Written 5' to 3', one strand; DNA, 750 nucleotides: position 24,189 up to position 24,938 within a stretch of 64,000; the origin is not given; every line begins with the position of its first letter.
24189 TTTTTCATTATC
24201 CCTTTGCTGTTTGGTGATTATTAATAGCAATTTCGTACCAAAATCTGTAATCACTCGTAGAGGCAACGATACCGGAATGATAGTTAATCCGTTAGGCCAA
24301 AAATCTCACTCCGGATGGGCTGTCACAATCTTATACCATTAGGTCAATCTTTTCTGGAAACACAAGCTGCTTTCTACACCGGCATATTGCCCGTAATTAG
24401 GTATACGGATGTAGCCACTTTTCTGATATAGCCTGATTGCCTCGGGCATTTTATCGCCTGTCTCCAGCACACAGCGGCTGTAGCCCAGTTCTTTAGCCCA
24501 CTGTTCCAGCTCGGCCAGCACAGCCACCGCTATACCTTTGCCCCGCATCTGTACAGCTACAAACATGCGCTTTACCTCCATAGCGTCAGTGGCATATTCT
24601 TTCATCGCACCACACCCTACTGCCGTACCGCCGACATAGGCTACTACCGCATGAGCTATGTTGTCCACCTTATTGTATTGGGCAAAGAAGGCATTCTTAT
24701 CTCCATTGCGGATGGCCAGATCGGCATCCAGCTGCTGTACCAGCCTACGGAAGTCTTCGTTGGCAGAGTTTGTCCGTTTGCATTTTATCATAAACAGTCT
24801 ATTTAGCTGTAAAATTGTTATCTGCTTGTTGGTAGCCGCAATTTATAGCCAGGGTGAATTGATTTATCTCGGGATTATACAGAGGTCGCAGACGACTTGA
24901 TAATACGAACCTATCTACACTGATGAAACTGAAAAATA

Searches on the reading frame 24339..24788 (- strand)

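Call 3: search_protein_families(library=pfam, proteins=[window:24339-24788:-], max_evalue=1)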
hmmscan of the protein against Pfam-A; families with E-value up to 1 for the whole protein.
window:24339-24788:- (149 aa): 4 families
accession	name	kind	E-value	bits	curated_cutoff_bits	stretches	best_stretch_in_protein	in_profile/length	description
PF00583.31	Acetyltransf_1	-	1.2e-14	55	20.7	1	40-126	28-116/116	Acetyltransferase (GNAT) family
PF13508.13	Acetyltransf_7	-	2.7e-12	47.3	27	1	45-127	3-83/84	Acetyltransferase (GNAT) domain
PF13673.13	Acetyltransf_10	-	2.2e-08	34.6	23.6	1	42-134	28-115/128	Acetyltransferase (GNAT) domain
PF13302.13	Acetyltransf_3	-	0.0057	17.8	25.4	1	35-126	45-137/138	Acetyltransferase (GNAT) domain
